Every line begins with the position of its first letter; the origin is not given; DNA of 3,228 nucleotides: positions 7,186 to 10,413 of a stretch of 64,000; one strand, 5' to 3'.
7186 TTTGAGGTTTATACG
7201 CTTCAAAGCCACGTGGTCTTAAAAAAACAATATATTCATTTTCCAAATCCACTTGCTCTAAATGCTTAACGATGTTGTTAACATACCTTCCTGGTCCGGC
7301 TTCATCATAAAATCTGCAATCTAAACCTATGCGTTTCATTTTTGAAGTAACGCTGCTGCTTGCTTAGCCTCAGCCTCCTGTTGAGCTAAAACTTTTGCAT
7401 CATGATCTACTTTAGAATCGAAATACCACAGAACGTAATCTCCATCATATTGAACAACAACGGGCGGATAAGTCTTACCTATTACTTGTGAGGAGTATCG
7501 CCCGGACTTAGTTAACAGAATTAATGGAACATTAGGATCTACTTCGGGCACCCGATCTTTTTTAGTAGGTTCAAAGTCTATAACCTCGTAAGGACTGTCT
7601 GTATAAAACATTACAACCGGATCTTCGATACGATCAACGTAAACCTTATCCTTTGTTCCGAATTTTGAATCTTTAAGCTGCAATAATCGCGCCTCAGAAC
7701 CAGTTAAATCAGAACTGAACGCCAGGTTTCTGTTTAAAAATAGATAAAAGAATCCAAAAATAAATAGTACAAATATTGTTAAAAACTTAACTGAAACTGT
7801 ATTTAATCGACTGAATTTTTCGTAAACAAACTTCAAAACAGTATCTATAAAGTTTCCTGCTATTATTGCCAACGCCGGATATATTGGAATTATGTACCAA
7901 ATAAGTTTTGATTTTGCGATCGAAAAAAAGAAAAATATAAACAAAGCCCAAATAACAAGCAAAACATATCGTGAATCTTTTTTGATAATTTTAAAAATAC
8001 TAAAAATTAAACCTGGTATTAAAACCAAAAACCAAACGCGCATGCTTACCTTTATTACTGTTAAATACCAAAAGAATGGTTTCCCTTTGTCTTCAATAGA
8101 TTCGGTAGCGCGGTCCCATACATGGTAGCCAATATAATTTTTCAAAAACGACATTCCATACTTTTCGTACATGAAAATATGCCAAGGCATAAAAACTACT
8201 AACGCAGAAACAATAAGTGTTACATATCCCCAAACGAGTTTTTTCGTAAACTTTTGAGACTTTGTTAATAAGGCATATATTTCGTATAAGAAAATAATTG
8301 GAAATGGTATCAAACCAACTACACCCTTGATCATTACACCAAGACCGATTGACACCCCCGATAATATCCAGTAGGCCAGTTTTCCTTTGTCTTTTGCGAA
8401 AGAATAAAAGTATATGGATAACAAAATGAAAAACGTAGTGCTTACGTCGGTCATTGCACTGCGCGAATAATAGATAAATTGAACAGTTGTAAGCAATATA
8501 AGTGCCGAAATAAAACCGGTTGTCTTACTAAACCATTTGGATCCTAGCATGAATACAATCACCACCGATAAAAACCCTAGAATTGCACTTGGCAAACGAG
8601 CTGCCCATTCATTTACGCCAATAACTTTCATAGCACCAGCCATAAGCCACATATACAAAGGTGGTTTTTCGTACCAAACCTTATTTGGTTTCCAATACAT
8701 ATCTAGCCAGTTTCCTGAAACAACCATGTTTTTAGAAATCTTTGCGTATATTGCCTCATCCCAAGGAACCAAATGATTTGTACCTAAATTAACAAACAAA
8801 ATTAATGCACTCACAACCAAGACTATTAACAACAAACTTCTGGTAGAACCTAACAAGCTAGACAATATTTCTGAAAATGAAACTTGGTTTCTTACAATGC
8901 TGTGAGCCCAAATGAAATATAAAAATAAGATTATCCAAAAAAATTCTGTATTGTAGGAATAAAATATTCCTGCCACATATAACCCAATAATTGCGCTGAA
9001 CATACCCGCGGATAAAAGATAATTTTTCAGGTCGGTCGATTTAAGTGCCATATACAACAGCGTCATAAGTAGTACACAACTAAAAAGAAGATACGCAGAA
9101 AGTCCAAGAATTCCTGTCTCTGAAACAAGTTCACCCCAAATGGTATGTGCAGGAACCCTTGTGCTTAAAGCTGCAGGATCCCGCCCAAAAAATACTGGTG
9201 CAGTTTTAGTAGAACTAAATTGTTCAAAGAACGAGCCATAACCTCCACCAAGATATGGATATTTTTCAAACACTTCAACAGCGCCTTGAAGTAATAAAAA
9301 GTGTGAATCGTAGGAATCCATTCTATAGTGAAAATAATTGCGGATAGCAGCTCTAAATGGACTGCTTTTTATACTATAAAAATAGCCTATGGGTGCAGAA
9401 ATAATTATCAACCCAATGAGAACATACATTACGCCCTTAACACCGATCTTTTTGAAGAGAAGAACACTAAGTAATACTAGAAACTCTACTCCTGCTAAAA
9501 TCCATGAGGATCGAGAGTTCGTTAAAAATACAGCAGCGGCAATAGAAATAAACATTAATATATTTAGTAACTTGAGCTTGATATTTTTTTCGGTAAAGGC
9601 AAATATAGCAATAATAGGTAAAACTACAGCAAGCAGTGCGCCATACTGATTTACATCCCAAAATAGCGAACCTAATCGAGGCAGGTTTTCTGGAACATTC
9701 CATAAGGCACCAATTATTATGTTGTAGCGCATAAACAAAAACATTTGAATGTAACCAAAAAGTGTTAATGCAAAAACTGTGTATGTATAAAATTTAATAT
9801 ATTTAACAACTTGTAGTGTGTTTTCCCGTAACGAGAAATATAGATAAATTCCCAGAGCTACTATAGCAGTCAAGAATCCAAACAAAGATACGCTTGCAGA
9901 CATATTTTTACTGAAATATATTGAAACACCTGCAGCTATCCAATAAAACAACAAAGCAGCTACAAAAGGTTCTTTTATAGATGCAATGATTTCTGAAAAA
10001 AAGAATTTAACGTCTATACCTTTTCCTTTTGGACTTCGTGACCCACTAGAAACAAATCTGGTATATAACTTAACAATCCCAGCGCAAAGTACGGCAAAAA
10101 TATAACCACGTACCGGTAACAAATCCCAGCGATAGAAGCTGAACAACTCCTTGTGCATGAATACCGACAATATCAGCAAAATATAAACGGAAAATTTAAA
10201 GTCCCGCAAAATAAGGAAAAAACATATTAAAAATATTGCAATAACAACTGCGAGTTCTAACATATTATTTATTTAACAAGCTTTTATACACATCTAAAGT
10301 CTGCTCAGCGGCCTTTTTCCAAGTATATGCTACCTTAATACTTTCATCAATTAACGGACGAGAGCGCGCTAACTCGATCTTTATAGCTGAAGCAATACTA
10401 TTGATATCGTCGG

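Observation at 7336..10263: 975-aa fusion of a Wzy_C-like (O-antigen ligase/polymerase) domain with a PMT_2/ArnT-like GT-C domain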

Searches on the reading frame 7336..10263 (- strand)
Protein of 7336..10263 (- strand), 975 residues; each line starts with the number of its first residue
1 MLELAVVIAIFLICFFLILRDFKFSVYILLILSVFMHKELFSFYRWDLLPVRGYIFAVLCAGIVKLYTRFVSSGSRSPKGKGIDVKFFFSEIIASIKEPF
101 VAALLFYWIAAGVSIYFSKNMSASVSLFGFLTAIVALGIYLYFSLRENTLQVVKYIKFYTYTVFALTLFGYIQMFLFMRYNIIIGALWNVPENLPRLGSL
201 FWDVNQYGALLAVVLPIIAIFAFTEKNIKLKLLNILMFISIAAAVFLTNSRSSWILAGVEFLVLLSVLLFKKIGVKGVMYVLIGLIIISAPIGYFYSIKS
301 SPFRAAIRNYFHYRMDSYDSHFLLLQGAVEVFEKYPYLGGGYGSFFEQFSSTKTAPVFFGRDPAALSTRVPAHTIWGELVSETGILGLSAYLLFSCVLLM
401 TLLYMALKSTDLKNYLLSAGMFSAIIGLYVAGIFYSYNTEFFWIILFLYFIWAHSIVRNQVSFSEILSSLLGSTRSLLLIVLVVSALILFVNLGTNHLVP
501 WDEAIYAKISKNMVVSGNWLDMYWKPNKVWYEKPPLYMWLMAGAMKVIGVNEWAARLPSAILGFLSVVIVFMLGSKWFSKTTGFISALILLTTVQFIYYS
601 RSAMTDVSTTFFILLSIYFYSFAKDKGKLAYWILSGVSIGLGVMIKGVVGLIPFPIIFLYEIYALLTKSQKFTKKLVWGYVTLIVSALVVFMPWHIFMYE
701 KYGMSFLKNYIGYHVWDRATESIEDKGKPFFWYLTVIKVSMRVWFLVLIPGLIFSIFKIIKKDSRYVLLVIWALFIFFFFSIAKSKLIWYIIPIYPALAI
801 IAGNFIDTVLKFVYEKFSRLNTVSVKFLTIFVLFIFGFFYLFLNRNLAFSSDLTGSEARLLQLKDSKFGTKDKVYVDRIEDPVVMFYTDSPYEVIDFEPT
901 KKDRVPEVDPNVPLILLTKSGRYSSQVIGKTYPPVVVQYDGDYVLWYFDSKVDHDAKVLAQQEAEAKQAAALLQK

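Call 5: search_protein_families(library=pfam, proteins=[window:7336-10263:-], max_evalue=1)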
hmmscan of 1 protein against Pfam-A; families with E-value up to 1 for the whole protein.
window:7336-10263:- (975 aa): 3 families
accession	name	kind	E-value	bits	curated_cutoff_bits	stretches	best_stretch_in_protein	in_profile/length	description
PF13231.12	PMT_2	-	3.6e-29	102.5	26.1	1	533-696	2-159/160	Dolichyl-phosphate-mannose-protein mannosyltransferase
PF02366.24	PMT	-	9.7e-21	74.9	22.7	1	480-700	2-236/245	Dolichyl-phosphate-mannose-protein mannosyltransferase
PF04932.20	Wzy_C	-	1.1e-10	41.9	31.7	1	237-392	2-149/149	O-Antigen ligase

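Call 6: search_protein_families(library=ncbifam, proteins=[window:7336-10263:-], max_evalue=1)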
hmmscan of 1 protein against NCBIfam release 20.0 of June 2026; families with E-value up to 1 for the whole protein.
window:7336-10263:- (975 aa): 2 families
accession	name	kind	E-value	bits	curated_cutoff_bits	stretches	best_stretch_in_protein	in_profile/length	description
NF009784.2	PRK13279.1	equivalog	3.3e-36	125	567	1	477-835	6-361/539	lipid IV(A) 4-amino-4-deoxy-L-arabinosyltransferase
TIGR03663.1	TIGR03663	subfamily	1.3e-17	64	126.25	1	479-836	4-365/435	flippase activity-associated protein Agl23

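Call 9: find_homologous_proteins(query=window:7336-10263:-, max_evalue=0.00001)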
Query window:7336-10263:- (975 aa): 284 proteins with E <= 0.00001 among 8000 candidates; the best 120 are listed.
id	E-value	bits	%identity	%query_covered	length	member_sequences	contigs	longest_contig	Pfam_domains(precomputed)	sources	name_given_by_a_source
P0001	0.0e+0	2127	100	100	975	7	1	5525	PF02366.25,PF13231.13,PF04932.21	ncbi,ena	-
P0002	0.0e+0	1476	67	98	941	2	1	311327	PF02366.25,PF13231.13,PF04932.21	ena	-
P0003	0.0e+0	1108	53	99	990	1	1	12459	PF02366.25,PF13231.13,PF04932.21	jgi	jgi:4-amino-4-deoxy-L-arabinose transferase-like glycosyltransferase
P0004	0.0e+0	1106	52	98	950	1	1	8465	PF02366.25,PF13231.13,PF04932.21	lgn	-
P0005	0.0e+0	1103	52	99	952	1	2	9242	PF02366.25,PF13231.13,PF04932.21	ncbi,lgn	-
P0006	0.0e+0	1102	52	99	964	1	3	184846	PF02366.25,PF13231.13,PF04932.21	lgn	-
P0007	0.0e+0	1098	52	98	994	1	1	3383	PF02366.25,PF13231.13,PF04932.21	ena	-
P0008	0.0e+0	1096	51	100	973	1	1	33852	PF02366.25,PF13231.13,PF04932.21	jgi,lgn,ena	-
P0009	0.0e+0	1094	52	100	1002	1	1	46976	PF02366.25,PF13231.13,PF04932.21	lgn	-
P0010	0.0e+0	1093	51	100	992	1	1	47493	PF02366.25,PF13231.13,PF04932.21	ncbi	-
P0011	0.0e+0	1093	51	98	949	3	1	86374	PF02366.25,PF13231.13,PF04932.21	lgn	-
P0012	0.0e+0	1091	52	98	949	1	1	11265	PF02366.25,PF13231.13,PF04932.21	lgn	-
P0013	0.0e+0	1091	51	98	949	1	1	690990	PF02366.25,PF13231.13,PF04932.21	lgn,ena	-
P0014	0.0e+0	1090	51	99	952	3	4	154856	PF02366.25,PF13231.13,PF04932.21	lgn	-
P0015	0.0e+0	1088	50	99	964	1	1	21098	PF02366.25,PF13231.13,PF04932.21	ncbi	ncbi:glycosyltransferase family 39 protein [Patescibacteria group bacterium]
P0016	0.0e+0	1086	51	99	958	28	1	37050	PF02366.25,PF13231.13,PF04932.21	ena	-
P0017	0.0e+0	1083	51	98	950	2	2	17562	PF02366.25,PF13231.13,PF04932.21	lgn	-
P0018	0.0e+0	1083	51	99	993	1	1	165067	PF02366.25,PF13231.13,PF04932.21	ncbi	-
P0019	0.0e+0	1082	52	98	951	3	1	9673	PF02366.25,PF13231.13,PF04932.21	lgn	-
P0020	0.0e+0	1080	51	100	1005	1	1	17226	PF02366.25,PF13231.13,PF04932.21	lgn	-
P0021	0.0e+0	1077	52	96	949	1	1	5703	PF02366.25,PF13231.13,PF04932.21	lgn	-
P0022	0.0e+0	1076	49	100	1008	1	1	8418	PF02366.25,PF13231.13,PF04932.21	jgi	jgi:4-amino-4-deoxy-L-arabinose transferase-like glycosyltransferase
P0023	0.0e+0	1074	51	100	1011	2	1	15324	PF02366.25,PF13231.13,PF04932.21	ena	-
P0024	0.0e+0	1073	51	98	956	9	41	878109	PF02366.25,PF13231.13,PF04932.21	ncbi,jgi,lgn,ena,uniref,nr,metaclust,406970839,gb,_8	ncbi:MAG: Glycosyl transferase, family 39 [uncultured bacterium]|uniref:Phospholipid carrier-depende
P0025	0.0e+0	1073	51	99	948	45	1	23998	PF02366.25,PF13231.13,PF04932.21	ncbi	-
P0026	0.0e+0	1067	51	98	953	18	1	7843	PF02366.25,PF13231.13,PF04932.21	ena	-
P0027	0.0e+0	1065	51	98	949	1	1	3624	PF02366.25,PF13231.13,PF04932.21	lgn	-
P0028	0.0e+0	1060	51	98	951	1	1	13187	PF02366.25,PF13231.13,PF04932.21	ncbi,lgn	ncbi:MAG: glycosyltransferase family 39 protein [Patescibacteria group bacterium]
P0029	0.0e+0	1059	50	98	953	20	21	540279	PF02366.25,PF13231.13,PF04932.21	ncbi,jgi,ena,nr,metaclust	ncbi:hypothetical protein A2473_01120 [candidate division WWE3 bacterium RIFOXYC2_FULL_42_13]|nr:MAG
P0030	0.0e+0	1056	51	99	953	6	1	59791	PF02366.25,PF13231.13,PF04932.21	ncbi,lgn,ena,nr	ncbi:MAG: Glycosyl transferase family 39 [candidate division WWE3 bacterium GW2011_GWA2_42_9]|nr:MAG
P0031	0.0e+0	1055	51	97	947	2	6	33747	PF02366.25,PF13231.13,PF04932.21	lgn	-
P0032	0.0e+0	1055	50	99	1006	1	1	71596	PF02366.25,PF13231.13,PF04932.21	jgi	jgi:4-amino-4-deoxy-L-arabinose transferase-like glycosyltransferase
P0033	0.0e+0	1055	51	99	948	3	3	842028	PF02366.25,PF13231.13,PF04932.21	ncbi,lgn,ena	-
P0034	0.0e+0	1055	49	99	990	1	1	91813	PF02366.25,PF13231.13,PF04932.21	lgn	-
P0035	0.0e+0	1054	51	97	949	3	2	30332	PF02366.25,PF13231.13,PF04932.21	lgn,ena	-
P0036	0.0e+0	1051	50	99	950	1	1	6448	PF02366.25,PF13231.13,PF04932.21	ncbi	-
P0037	0.0e+0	1050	50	99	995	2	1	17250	PF02366.25,PF13231.13,PF04932.21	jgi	jgi:4-amino-4-deoxy-L-arabinose transferase-like glycosyltransferase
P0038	0.0e+0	1050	51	96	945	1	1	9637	PF02366.25,PF13231.13,PF04932.21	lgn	-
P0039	0.0e+0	1050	50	99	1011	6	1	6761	PF02366.25,PF13231.13,PF04932.21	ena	-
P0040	0.0e+0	1047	51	97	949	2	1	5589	PF02366.25,PF13231.13,PF04932.21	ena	-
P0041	0.0e+0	1046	48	98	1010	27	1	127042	PF02366.25,PF13231.13,PF04932.21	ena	-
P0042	0.0e+0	1045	50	99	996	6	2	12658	PF02366.25,PF13231.13,PF04932.21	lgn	-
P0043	0.0e+0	1044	51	97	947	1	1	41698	PF02366.25,PF13231.13,PF04932.21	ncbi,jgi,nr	ncbi:glycosyltransferase family 39 protein [Patescibacteria group bacterium]|nr:glycosyltransferase 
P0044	0.0e+0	1041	49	99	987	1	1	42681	PF02366.25,PF13231.13,PF04932.21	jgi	jgi:4-amino-4-deoxy-L-arabinose transferase-like glycosyltransferase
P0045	0.0e+0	1041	50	98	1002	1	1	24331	PF02366.25,PF13231.13,PF04932.21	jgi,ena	-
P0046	0.0e+0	1040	49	99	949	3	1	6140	PF02366.25,PF13231.13,PF04932.21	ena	-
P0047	0.0e+0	1032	48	99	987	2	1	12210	PF02366.25,PF13231.13,PF04932.21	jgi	-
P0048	0.0e+0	1032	49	100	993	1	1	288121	PF02366.25,PF13231.13,PF04932.21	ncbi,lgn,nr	ncbi:glycosyltransferase family 39 protein [Patescibacteria group bacterium]|nr:glycosyltransferase 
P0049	0.0e+0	1029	49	96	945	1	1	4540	PF02366.25,PF13231.13,PF04932.21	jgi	-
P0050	0.0e+0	1028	51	95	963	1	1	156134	PF02366.25,PF13231.13,PF04932.21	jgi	jgi:4-amino-4-deoxy-L-arabinose transferase-like glycosyltransferase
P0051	0.0e+0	1027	49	99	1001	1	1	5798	PF02366.25,PF13231.13,PF04932.21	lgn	-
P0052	0.0e+0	1026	50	97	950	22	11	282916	PF02366.25,PF13231.13,PF04932.21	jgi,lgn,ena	-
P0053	0.0e+0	1023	50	97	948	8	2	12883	PF02366.25,PF13231.13,PF04932.21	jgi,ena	-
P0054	0.0e+0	1022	50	97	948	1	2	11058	PF02366.25,PF13231.13,PF04932.21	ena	-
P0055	0.0e+0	1021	49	99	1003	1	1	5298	PF02366.25,PF13231.13,PF04932.21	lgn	-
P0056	0.0e+0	1019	51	97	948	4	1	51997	PF02366.25,PF13231.13,PF04932.21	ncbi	-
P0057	0.0e+0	1018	49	95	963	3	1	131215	PF02366.25,PF13231.13,PF04932.21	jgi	jgi:hypothetical protein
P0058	0.0e+0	1018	50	97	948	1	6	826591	PF02366.25,PF13231.13,PF04932.21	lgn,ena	-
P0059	0.0e+0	1016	50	94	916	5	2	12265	PF02366.25,PF13231.13,PF04932.21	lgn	-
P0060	0.0e+0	1012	49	99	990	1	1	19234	PF02366.25,PF13231.13,PF04932.21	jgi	jgi:4-amino-4-deoxy-L-arabinose transferase-like glycosyltransferase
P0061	0.0e+0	1012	49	97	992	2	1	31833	PF02366.25,PF13231.13,PF04932.21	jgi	-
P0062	8.2e-298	1009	49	99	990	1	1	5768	PF02366.25,PF13231.13,PF04932.21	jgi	jgi:4-amino-4-deoxy-L-arabinose transferase-like glycosyltransferase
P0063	3.8e-297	1007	49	97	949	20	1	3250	PF02366.25,PF13231.13,PF04932.21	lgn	-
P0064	4.6e-296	1003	49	100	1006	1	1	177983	PF02366.25,PF13231.13,PF04932.21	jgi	jgi:4-amino-4-deoxy-L-arabinose transferase-like glycosyltransferase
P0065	4.6e-296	1003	50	97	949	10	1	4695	PF02366.25,PF13231.13,PF04932.21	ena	-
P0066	1.3e-295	1002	52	95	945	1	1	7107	PF02366.25,PF13231.13,PF04932.21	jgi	-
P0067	6.3e-295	1000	49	98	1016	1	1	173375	PF02366.25,PF13231.13,PF04932.21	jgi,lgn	-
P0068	8.9e-295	999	47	100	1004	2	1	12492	PF02366.25,PF13231.13,PF04932.21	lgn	-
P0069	1.3e-294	999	49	97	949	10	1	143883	PF02366.25,PF13231.13,PF04932.21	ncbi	-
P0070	9.8e-294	996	48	98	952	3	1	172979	PF02366.25,PF13231.13,PF04932.21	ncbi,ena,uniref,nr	ncbi:hypothetical protein A2619_04740 [candidate division WWE3 bacterium RIFOXYD1_FULL_39_9]|uniref:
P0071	1.1e-292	992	51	95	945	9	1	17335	PF02366.25,PF13231.13,PF04932.21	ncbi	-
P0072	1.9e-292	991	48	99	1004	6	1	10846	PF02366.25,PF13231.13,PF04932.21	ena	-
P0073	1.2e-291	989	47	98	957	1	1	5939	PF02366.25,PF13231.13,PF04932.21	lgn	-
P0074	7.3e-291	986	48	99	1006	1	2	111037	PF02366.25,PF13231.13,PF04932.21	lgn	-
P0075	2.2e-290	985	48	98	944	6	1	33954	PF02366.25,PF13231.13,PF04932.21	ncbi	-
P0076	1.8e-289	982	49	95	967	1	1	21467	PF02366.25,PF13231.13,PF04932.21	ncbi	-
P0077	9.0e-289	979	48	98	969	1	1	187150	PF02366.25,PF13231.13,PF04932.21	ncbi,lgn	-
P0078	1.1e-288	979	50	92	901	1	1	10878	PF02366.25,PF13231.13,PF04932.21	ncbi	-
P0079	2.8e-288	978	48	99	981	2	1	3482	PF02366.25,PF13231.13,PF04932.21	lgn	-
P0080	2.9e-288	978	49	98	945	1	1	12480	PF02366.25,PF13231.13,PF04932.21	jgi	-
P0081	4.7e-288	977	48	98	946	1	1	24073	PF02366.25,PF13231.13,PF04932.21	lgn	-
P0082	8.8e-288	976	47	97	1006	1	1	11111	PF02366.25,PF13231.13,PF04932.21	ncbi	-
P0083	1.4e-287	975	48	98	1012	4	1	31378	PF02366.25,PF13231.13,PF04932.21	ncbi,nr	ncbi:MAG TPA: glycosyltransferase family 39 protein [Candidatus Saccharimonadales bacterium]|nr:glyc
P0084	1.8e-287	975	48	98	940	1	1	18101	PF13231.13,PF04932.21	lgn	-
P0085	2.0e-287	975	48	97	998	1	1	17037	PF02366.25,PF13231.13,PF04932.21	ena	-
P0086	2.6e-286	971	48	96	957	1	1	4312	PF02366.25,PF13231.13,PF04932.21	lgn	-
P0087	5.3e-286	970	47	99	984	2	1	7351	PF02366.25,PF13231.13,PF04932.21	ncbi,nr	ncbi:glycosyltransferase family 39 protein [Patescibacteria group bacterium]|nr:glycosyltransferase 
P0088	6.3e-286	970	48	96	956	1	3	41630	PF02366.25,PF13231.13,PF04932.21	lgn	-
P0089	1.0e-284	966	49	95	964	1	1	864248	PF02366.25,PF13231.13,PF04932.21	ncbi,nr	ncbi:phospholipid carrier-dependent glycosyltransferase [candidate division WWE3 bacterium]|nr:phosp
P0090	2.4e-284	965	46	98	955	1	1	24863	PF02366.25,PF13231.13,PF04932.21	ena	-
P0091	3.5e-284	964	48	98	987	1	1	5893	PF02366.25,PF13231.13,PF04932.21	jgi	-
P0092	7.8e-284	963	47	100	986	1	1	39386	PF02366.25,PF13231.13,PF04932.21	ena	-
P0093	1.5e-283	962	48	98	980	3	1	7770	PF02366.25,PF13231.13,PF04932.21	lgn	-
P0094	2.2e-283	961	49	92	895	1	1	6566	PF02366.25,PF13231.13,PF04932.21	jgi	jgi:4-amino-4-deoxy-L-arabinose transferase-like glycosyltransferase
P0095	2.2e-283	961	48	98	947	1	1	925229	PF02366.25,PF13231.13,PF04932.21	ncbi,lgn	-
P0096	1.1e-282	959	48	96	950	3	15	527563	PF02366.25,PF13231.13,PF04932.21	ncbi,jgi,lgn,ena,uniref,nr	ncbi:hypothetical protein A3F07_00980 [candidate division WWE3 bacterium RIFCSPHIGHO2_12_FULL_38_15]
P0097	4.9e-282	957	49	91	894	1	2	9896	PF02366.25,PF13231.13,PF04932.21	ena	-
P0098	3.7e-281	954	47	95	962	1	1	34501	PF02366.25,PF13231.13,PF04932.21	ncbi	-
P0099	9.2e-281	953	46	99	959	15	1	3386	PF02366.25,PF13231.13,PF04932.21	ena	-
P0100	3.2e-280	951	46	99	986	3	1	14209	PF02366.25,PF13231.13,PF04932.21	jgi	-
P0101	7.5e-280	950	45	97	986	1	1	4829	PF02366.25,PF13231.13,PF04932.21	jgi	-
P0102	1.6e-279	949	47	99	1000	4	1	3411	PF02366.25,PF13231.13,PF04932.21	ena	-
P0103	3.1e-279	948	46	96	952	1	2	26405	PF02366.25,PF13231.13,PF04932.21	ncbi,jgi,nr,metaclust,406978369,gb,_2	ncbi:MAG: Glycosyl transferase, family 39 [uncultured bacterium]|nr:MAG: Glycosyl transferase, famil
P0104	4.3e-279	947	49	94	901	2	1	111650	PF02366.25,PF13231.13,PF04932.21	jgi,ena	-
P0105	4.8e-279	947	46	99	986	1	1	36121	PF02366.25,PF13231.13,PF04932.21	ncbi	ncbi:glycosyltransferase family 39 protein [Patescibacteria group bacterium]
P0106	5.1e-279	947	47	96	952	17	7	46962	PF02366.25,PF13231.13,PF04932.21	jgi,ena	-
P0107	5.2e-279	947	46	97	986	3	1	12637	PF02366.25,PF13231.13,PF04932.21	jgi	-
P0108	9.0e-279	946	47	97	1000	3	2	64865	PF02366.25,PF13231.13,PF04932.21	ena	-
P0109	2.7e-278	945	51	88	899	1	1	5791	PF02366.25,PF13231.13,PF04932.21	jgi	jgi:4-amino-4-deoxy-L-arabinose transferase-like glycosyltransferase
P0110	2.3e-277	942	47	97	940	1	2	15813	PF13231.13,PF04932.21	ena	-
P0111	5.8e-277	940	47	99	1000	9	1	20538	PF02366.25,PF13231.13,PF04932.21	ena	-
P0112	2.4e-276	938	44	99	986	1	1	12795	PF02366.25,PF13231.13,PF04932.21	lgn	-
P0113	5.1e-276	937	48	93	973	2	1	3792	PF02366.25,PF13231.13,PF04932.21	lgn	-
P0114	5.3e-276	937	46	94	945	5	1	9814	PF02366.25,PF13231.13,PF04932.21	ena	-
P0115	1.1e-275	936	46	97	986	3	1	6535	PF02366.25,PF13231.13,PF04932.21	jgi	-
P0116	1.5e-275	936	44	99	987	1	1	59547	PF02366.25,PF13231.13,PF04932.21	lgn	-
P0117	7.4e-275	933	45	97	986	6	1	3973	PF02366.25,PF13231.13,PF04932.21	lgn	-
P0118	7.4e-275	933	48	98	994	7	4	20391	PF02366.25,PF13231.13,PF04932.21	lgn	-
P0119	7.5e-275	933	46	94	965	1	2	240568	PF02366.25,PF13231.13,PF04932.21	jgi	jgi:O-antigen ligase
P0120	3.2e-274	931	46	98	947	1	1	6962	PF02366.25,PF13231.13,PF04932.21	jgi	jgi:hypothetical protein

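Call 22: find_encoding_contigs(protein=P0002, flank=10000, max_places=2)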
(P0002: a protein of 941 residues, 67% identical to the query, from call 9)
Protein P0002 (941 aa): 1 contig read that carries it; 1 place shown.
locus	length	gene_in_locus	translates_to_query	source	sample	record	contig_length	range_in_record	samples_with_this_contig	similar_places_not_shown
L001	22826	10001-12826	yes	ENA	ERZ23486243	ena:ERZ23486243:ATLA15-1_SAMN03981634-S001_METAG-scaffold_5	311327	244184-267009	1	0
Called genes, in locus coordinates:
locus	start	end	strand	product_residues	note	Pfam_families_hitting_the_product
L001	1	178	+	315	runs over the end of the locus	PF00535:Glycos_transf_2, PF13641:Glyco_tranf_2_3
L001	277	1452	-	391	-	PF20706:GT4-conflict (weak), PF00534:Glycos_transf_1, PF13692:Glyco_trans_1_4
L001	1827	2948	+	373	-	PF13439:Glyco_transf_4, PF00534:Glycos_transf_1, PF13692:Glyco_trans_1_4 (weak)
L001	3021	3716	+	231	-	PF05050:Methyltransf_21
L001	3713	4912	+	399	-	PF13439:Glyco_transf_4, PF13579:Glyco_trans_4_4 (weak), PF20706:GT4-conflict, PF00534:Glycos_transf_1, PF13692:Glyco_trans_1_4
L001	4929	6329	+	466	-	-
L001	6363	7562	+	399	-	PF00534:Glycos_transf_1 (weak), PF13692:Glyco_trans_1_4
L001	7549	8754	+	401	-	PF13477:Glyco_trans_4_2 (faint), PF13439:Glyco_transf_4, PF13579:Glyco_trans_4_4, PF00534:Glycos_transf_1, PF13692:Glyco_trans_1_4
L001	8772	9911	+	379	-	PF00534:Glycos_transf_1, PF13692:Glyco_trans_1_4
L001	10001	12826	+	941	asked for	PF04932:Wzy_C, PF02366:PMT, PF13231:PMT_2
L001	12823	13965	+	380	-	PF20706:GT4-conflict (weak), PF00534:Glycos_transf_1, PF13692:Glyco_trans_1_4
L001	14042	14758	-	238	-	-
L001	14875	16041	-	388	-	PF13439:Glyco_transf_4, PF00534:Glycos_transf_1, PF13692:Glyco_trans_1_4, PF13524:Glyco_trans_1_2 (weak)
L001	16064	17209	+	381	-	PF13439:Glyco_transf_4 (weak), PF00534:Glycos_transf_1, PF13692:Glyco_trans_1_4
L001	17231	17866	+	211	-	PF02397:Bac_transf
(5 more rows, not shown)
